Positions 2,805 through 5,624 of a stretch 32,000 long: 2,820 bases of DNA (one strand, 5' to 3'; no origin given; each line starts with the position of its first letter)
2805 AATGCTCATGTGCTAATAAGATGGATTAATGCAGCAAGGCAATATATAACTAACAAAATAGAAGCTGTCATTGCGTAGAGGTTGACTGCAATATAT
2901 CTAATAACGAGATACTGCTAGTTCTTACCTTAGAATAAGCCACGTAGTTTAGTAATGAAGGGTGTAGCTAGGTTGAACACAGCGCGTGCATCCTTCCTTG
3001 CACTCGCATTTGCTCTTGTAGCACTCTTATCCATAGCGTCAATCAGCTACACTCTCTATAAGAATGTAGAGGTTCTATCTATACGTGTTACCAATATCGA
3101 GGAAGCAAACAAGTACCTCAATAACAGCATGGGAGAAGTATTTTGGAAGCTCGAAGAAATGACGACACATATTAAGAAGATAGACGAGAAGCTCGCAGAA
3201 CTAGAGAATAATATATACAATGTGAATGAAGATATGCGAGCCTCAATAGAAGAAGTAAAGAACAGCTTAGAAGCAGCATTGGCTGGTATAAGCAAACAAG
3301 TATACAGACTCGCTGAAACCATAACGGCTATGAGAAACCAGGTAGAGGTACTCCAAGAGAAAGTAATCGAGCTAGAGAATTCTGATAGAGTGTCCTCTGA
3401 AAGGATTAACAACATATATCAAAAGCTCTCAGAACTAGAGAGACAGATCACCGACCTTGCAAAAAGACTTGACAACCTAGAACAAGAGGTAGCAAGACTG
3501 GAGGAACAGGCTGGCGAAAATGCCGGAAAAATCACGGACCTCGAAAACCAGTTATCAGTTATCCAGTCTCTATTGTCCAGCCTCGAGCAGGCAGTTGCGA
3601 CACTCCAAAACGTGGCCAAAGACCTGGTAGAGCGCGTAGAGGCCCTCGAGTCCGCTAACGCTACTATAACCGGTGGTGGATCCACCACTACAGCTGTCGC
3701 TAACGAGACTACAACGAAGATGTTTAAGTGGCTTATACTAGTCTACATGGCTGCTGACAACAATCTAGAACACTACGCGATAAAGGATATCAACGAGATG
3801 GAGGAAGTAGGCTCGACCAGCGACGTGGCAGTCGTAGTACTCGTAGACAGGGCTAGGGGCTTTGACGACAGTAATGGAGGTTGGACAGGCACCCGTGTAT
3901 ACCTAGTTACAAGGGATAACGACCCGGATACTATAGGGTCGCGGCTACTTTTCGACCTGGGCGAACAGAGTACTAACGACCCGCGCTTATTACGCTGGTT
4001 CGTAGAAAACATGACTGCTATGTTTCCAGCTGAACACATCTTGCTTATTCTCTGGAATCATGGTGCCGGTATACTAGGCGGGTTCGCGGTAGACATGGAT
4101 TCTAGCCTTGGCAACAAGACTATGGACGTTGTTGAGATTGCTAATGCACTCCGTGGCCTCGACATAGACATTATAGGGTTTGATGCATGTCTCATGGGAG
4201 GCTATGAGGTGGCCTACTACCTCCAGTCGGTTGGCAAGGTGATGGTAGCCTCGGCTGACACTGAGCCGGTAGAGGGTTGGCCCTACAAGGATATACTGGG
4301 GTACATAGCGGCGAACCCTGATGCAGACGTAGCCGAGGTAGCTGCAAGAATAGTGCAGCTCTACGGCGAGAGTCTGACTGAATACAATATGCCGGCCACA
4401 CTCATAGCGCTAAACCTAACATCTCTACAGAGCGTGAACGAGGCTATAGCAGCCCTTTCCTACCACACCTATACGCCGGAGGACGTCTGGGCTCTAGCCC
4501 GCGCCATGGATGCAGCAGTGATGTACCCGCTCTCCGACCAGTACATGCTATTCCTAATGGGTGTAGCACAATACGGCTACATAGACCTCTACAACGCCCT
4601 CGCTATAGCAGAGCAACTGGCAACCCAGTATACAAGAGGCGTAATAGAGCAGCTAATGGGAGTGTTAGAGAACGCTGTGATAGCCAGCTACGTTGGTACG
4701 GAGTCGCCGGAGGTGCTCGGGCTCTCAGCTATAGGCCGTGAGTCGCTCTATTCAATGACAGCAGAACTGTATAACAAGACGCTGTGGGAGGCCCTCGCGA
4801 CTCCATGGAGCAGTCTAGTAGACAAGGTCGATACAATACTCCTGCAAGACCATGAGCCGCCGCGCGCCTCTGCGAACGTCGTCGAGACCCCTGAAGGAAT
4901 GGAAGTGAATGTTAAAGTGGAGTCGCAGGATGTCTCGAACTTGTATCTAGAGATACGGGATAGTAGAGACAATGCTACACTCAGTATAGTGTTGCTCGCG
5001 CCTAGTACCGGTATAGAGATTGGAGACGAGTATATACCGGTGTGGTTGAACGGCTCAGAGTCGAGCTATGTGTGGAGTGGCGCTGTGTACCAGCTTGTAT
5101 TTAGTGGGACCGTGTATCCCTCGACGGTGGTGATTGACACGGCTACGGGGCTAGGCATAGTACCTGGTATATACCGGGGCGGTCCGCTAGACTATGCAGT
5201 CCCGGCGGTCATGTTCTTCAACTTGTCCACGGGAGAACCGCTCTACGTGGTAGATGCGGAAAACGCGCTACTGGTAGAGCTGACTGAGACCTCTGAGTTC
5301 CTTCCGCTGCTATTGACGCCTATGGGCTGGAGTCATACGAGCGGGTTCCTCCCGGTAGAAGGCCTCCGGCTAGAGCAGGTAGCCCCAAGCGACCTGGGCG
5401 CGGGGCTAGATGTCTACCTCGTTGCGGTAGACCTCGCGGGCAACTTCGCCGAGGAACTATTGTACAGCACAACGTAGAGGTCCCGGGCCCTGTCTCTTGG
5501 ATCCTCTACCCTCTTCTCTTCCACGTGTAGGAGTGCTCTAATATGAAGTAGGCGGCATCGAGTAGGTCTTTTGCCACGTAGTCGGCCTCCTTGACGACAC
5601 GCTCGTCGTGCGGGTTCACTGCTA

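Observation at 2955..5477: Clostripain-type (C11) cysteine peptidase mounted on a membrane-anchored coiled-coil stalk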

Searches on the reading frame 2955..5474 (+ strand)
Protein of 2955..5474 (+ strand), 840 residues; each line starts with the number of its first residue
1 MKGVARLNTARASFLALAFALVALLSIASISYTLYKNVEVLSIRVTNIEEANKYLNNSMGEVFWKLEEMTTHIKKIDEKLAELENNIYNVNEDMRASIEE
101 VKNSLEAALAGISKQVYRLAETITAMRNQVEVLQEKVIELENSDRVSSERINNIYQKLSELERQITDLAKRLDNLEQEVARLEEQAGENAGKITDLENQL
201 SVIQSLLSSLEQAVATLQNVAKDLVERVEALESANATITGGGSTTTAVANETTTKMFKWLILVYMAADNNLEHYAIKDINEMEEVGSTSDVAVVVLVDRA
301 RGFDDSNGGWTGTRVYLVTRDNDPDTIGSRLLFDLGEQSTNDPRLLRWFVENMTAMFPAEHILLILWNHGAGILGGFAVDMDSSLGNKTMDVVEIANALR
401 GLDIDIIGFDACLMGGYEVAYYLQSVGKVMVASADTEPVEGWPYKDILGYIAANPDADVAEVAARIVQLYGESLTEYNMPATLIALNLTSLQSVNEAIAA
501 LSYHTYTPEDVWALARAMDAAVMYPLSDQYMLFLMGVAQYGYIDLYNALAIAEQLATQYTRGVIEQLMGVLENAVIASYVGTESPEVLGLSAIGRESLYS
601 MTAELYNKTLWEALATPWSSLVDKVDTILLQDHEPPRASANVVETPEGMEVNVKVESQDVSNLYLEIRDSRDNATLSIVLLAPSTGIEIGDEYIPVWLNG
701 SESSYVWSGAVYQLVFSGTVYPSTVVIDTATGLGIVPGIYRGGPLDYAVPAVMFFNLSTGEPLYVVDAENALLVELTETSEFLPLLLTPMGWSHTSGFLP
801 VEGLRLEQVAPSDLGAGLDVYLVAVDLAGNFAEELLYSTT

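Call 3: search_protein_families(library=pfam, proteins=[window:2955-5474:+], max_evalue=1)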
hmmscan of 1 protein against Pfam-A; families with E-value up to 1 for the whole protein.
window:2955-5474:+ (840 aa): 110 families (the best 25 are shown)
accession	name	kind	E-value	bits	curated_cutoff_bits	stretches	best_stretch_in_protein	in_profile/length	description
PF03415.19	Peptidase_C11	-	1.9e-44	153.1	25.8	1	263-585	1-313/359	Clostripain family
PF07889.17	DUF1664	-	4.4e-08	33.6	34.6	3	46-113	55-121/124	Protein of unknown function (DUF1664)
PF01519.22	DUF16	-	2.8e-06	28.2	40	1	97-176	24-103/104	Protein of unknown function DUF16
PF04102.17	SlyX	-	1.5e-05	26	30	2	192-238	4-50/67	SlyX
PF10046.14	BLOC1_2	-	5e-05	24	33.4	1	100-185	6-87/96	Biogenesis of lysosome-related organelles complex-1 subunit 2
PF04513.17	Baculo_PEP_C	-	5.3e-05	23.7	38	2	68-186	17-122/140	Baculovirus polyhedron envelope protein, PEP, C terminus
PF12329.13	TMF_DNA_bd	-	5.3e-05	23.6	35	1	120-187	4-71/74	TATA element modulatory factor 1 DNA binding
PF10473.14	CENP-F_leu_zip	-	5.7e-05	23.7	34.5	1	106-228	9-131/140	Leucine-rich repeats of kinetochore protein Cenp-F/LEK1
PF04108.17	ATG17_like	-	8.5e-05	22.6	43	1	45-232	111-285/355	Autophagy protein ATG17-like domain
PF07851.19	TMEM120A-B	-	0.00016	21.5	29.8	2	128-214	2-89/324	TMEM120A/B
PF05531.17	NPV_P10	-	0.00018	22.3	29.8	3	151-208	13-66/75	Nucleopolyhedrovirus P10 protein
PF00804.31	Syntaxin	-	0.00022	21.5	26.7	1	57-160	2-104/157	Syntaxin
PF08614.16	ATG16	-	0.00033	21.3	33.7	1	61-227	19-187/200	Autophagy protein 16 (ATG16)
PF04912.19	Dynamitin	-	0.00055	19.8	31.8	1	68-223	214-377/396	Dynamitin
PF25014.1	NET2A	-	0.00078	19.8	33.1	1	37-230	45-227/235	NET2A-like domain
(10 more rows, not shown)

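Call 4: search_protein_families(library=ncbifam, proteins=[window:2955-5474:+], max_evalue=1)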
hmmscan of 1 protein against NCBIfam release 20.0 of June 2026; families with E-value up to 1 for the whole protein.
window:2955-5474:+ (840 aa): 76 families (the best 25 are shown)
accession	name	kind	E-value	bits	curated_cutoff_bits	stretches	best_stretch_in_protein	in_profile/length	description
TIGR02806.2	clostrip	equivalog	2.9e-14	52.8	550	1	260-454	3-224/472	clostripain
TIGR02168.1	SMC_prok_B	equivalog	3.9e-13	48.1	567.35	1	40-240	271-505/1181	chromosome segregation protein SMC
TIGR02169.1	SMC_prok_A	equivalog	1.3e-10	39.7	729.4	1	40-240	742-939/1165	chromosome segregation protein SMC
NF045487.1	ASRP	equivalog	1.7e-09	36.9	300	1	65-223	325-478/593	archaea-specific SMC-related protein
NF003034.1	PRK03918.1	equivalog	1.7e-08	33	700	1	44-232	187-378/878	DNA double-strand break repair ATPase Rad50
NF047515.1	SpiroCoCo_C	equivalog_domain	9.1e-08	31.6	125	2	148-236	165-249/313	SpiroCoCo family coiled-coil protein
TIGR04523.1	Mplasa_alph_rch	subfamily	2.2e-07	29.2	270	2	104-238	222-361/745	helix-rich protein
NF002572.0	PRK02224.1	equivalog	6.2e-07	28.1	1087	1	57-253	237-432/888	DNA double-strand break repair ATPase Rad50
NF040788.1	S-lay_SlaB_Mtsph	equivalog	1.3e-06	27.6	700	2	157-238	309-390/416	S-layer protein SlaB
TIGR04211.1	SH3_and_anchor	equivalog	2.5e-06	27.2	65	2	156-253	66-163/198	TIGR04211 family SH3 domain-containing protein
NF041035.1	Rad50_Halo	equivalog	4.2e-06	25.4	1000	1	49-233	230-412/883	DNA double-strand break repair ATPase Rad50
NF053563.1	Rkd4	equivalog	5.5e-05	21.5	860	2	90-215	284-408/747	arcadin-4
NF038218.1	IcmG_DotF_IVB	equivalog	6e-05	22.8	200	2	127-196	116-185/266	type IVB secretion system protein IcmG/DotF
NF033542.1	transpos_IS110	equivalog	6.6e-05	22.2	140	1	100-191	114-212/343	IS110 family RNA-guided transposase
NF041378.1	XopZ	subfamily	7.4e-05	20.9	1300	1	69-238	173-342/1292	XopZ family type III secretion system effector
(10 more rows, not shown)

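Call 5: search_solved_structures(query=window:2955-5474:+, max_evalue=1, show_alignments=3)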
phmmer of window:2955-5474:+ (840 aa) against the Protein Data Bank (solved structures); distinct sequences matched with E-value up to 1: 41.
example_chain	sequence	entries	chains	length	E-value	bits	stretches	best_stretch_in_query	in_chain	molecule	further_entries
6mzo_A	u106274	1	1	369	2e-12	49.7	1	322-530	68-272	Inactive Zymogen C11 Protease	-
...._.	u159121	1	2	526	1.8e-10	43.3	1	253-425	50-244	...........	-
6n9j_A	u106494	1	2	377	2.6e-10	42.7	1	255-469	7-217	Clostripain-related protein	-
3uws_B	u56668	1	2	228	1.6e-06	30.2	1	386-514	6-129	hypothetical protein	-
4yec_B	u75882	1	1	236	1.7e-06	30.1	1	386-514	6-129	Clostripain family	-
5dyn_B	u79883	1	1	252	5.5e-06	28.4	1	386-452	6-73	Putative peptidase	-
9rgy_A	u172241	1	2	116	0.00012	24.1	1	123-216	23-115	sc-apCC3-CW-0NTT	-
3uws_A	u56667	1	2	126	0.00014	23.8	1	259-373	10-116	hypothetical protein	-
4yec_A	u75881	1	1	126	0.00014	23.7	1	260-373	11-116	Clostripain family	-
8qox_B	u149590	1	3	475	0.00067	21.5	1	155-254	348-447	Conserved membrane protein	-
5l20_B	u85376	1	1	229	0.0012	20.7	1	397-495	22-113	Clostripain-related protein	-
2yo3_A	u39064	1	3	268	0.0022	19.8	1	46-94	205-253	GENERAL CONTROL PROTEIN GCN4, PUTATIVE INNER MEMBRANE PROTEIN, GENERAL CONTROL PROTEIN GCN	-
6nag_A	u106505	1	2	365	0.0028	19.5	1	397-486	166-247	Clostripain-related protein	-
3zmf_A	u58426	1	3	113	0.0054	18.5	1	74-183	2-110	GENERAL CONTROL PROTEIN GCN4, PUTATIVE INNER MEMBRANE PROTEIN, GENERAL CONTROL PROTEIN GCN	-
9rgv_A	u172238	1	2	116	0.0091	17.8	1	123-216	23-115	sc-apCC3-CW1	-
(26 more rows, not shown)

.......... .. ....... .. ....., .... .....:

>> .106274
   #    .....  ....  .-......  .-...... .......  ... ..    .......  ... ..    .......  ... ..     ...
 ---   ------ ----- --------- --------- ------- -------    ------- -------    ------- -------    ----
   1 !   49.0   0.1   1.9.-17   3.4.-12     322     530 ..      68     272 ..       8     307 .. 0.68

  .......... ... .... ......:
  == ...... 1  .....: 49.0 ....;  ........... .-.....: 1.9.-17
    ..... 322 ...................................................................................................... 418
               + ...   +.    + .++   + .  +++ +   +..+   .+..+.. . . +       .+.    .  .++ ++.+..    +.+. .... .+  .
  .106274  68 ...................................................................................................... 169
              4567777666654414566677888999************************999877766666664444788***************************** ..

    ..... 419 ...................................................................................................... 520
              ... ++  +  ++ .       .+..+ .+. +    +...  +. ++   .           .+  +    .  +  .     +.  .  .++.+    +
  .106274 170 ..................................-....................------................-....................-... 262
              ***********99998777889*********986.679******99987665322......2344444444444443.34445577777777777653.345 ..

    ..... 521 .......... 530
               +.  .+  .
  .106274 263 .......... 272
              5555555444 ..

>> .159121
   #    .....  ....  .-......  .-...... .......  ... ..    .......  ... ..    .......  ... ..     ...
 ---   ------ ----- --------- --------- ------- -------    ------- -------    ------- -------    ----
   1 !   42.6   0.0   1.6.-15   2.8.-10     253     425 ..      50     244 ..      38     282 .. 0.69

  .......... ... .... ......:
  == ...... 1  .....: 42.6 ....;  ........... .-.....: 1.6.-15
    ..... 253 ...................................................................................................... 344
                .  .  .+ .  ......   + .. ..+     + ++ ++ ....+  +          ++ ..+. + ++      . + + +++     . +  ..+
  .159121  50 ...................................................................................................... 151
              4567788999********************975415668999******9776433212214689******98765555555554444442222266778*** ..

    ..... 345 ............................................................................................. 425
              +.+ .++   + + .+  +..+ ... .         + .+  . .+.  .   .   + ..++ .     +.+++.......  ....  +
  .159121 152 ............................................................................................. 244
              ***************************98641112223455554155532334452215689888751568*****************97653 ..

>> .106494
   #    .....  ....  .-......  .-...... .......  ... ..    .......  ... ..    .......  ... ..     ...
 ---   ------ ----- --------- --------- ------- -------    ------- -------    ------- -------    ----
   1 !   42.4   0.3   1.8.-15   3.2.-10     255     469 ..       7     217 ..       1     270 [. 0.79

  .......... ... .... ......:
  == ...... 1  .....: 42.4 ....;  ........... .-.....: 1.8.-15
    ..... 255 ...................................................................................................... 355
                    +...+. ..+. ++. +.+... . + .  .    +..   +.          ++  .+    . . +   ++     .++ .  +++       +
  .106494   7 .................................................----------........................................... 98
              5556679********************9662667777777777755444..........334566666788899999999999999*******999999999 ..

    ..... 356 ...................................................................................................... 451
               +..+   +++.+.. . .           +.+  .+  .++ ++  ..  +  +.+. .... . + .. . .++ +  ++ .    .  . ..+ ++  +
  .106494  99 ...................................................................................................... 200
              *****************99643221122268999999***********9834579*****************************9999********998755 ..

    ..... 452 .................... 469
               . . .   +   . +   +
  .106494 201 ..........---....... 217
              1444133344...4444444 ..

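Call 6: find_homologous_proteins(query=window:2955-5474:+, max_evalue=0.001)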
Query window:2955-5474:+ (840 aa): 58 proteins with E <= 0.001 among 8000 candidates.
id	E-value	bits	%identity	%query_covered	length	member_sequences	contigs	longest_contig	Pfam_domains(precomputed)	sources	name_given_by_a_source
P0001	0.0e+0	1812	100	99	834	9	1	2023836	PF01519.23,PF07889.18,PF04102.18,PF24161.2,PF03415.20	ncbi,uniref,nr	ncbi:clostripain-related cysteine peptidase [Pyrodictium delaneyi]|uniref:clostripain-related cystei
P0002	0.0e+0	1206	69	98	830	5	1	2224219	PF04513.18,PF07544.19,PF05531.18,PF05377.18,PF02996.23,PF08614.17,PF23991.2,PF28175.1,PF25762.2,PF23649.2,PF19220.7,PF07889.18,PF06160.18,PF24161.2,PF14712.12,PF03415.20,PF07303.19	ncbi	ncbi:clostripain-related cysteine peptidase [Pyrodictium abyssi]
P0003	0.0e+0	1155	66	98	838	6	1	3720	PF05377.18,PF19220.7,PF07889.18,PF24161.2,PF03415.20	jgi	-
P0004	2.8e-51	193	37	41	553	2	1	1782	PF03415.20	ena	-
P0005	2.5e-44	170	34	48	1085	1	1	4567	PF01839.30,PF13715.13,PF13517.13,PF13620.13,PF03415.20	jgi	jgi:hypothetical protein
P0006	1.6e-42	164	29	53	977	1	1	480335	PF03415.20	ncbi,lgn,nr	ncbi:MAG TPA: clostripain-related cysteine peptidase [Chloroflexota bacterium]|nr:clostripain-relate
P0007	2.1e-42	164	31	53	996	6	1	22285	PF03415.20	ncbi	-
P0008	1.5e-40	158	41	29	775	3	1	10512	PF03415.20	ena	-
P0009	2.0e-40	157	32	40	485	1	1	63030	PF03415.20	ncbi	-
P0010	3.7e-40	156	33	48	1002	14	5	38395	PF03415.20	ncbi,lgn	-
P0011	2.3e-38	151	36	31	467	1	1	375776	PF03415.20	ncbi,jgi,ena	-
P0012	4.2e-38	150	32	46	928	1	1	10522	PF03415.20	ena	-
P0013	1.4e-37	148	37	27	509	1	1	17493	PF03415.20,PF18911.7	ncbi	-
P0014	4.1e-37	146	32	45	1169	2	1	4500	PF20773.6,PF03415.20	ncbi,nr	ncbi:MAG: clostripain-related cysteine peptidase, partial [Thermoplasmatales archaeon]|nr:clostripai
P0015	1.6e-36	144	38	33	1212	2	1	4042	PF04151.22,PF13205.13,PF03415.20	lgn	-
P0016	5.8e-36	143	39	29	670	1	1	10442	PF03415.20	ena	-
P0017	6.0e-36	142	28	46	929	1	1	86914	PF03415.20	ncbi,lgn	ncbi:MAG: clostripain-related cysteine peptidase [Candidatus Ozemobacteraceae bacterium]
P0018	2.7e-35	140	36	27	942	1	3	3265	PF04151.22,PF03415.20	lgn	-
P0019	9.8e-35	138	39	31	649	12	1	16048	PF20773.6,PF03415.20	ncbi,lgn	ncbi:MAG: clostripain-related cysteine peptidase [candidate division WOR-3 bacterium]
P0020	1.1e-31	128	36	31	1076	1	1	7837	PF04151.22,PF03415.20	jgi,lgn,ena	-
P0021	1.5e-30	125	30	45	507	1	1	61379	PF03415.20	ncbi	ncbi:exported hypothetical protein [Candidatus Magnetomoraceae bacterium gMMP-1]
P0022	2.9e-29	120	35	31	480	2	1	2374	PF03415.20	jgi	jgi:hypothetical protein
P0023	3.6e-29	120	36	28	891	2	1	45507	PF04151.22,PF06439.19,PF03415.20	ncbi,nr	ncbi:MAG: hypothetical protein JW904_01250 [Spirochaetales bacterium]|nr:hypothetical protein [Spiro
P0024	7.3e-29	119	34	29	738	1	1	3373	PF03415.20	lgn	-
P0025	1.6e-28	118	35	20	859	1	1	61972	PF03415.20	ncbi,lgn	-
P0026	1.7e-28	118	35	31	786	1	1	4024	PF02369.23,PF03415.20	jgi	jgi:hypothetical protein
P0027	3.2e-28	117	39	25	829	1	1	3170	PF03415.20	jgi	jgi:hypothetical protein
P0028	5.9e-28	116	30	43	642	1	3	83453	PF03415.20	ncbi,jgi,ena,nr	ncbi:MAG TPA: clostripain-related cysteine peptidase [bacterium]|nr:clostripain-related cysteine pep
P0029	1.6e-27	115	27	41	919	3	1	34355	PF03415.20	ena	-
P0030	2.1e-27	114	33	32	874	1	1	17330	PF03415.20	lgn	-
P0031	2.0e-25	108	36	25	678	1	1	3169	PF03415.20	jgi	jgi:hypothetical protein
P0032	2.2e-25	108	29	50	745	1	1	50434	PF03415.20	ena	-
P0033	2.6e-25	107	38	27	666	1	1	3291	PF13620.13,PF03415.20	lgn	-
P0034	6.1e-25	106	29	50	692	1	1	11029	PF13620.13,PF03415.20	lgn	-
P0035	2.3e-24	104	29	40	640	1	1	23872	PF03415.20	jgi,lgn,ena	-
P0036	8.0e-24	102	31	30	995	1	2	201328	PF00246.30,PF03415.20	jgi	jgi:carboxypeptidase T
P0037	8.5e-24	102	30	32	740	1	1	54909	PF02369.23,PF03415.20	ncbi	-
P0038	1.3e-23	102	27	42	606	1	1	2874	PF03415.20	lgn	-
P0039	8.5e-23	99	35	29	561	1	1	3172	PF07974.20,PF00008.34,PF03415.20,PF23106.2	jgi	jgi:hypothetical protein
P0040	4.5e-21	93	28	32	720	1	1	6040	PF03415.20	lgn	-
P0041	7.6e-20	89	32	29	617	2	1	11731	PF03415.20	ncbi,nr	ncbi:MAG TPA: clostripain-related cysteine peptidase [Gemmatimonadaceae bacterium]|nr:clostripain-re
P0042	1.8e-19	88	32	30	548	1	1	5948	PF18998.7,PF03415.20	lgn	-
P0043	3.0e-19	87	40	11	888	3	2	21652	PF13539.12,PF01471.24,PF03415.20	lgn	-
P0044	3.0e-19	87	34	16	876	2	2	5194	PF03415.20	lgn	-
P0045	2.4e-18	84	31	28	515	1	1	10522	PF03415.20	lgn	-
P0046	3.3e-18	84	35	31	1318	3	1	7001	PF03415.20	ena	-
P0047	4.1e-18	83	40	11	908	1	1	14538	PF09374.16,PF08823.17,PF13539.12,PF01471.24,PF03415.20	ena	-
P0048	2.8e-17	81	26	41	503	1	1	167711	PF03415.20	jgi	jgi:clostripain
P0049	9.0e-16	76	26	36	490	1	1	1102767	PF03415.20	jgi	jgi:hypothetical protein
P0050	1.4e-11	62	30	20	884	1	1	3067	PF06119.20,PF03415.20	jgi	jgi:hypothetical protein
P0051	2.5e-10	58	29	20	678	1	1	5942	PF03415.20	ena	-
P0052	4.8e-10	57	33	17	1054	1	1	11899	PF03415.20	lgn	-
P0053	5.9e-10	57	32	22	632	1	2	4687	PF03415.20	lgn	-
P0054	4.8e-9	54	28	20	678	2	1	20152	PF03415.20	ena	-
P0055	6.8e-8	50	27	42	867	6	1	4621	PF07646.22,PF13418.13,PF24681.2,PF13415.13,PF24981.2,PF01344.32,PF25210.2,PF16656.12,PF24996.1,PF13964.13,PF25852.1,PF00041.28,PF03415.20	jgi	-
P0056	5.2e-5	40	27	26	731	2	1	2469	PF13205.13,PF03415.20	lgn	-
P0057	1.5e-4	39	26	25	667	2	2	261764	PF18998.7,PF03415.20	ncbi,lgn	-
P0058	5.7e-4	37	32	12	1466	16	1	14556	PF03415.20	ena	-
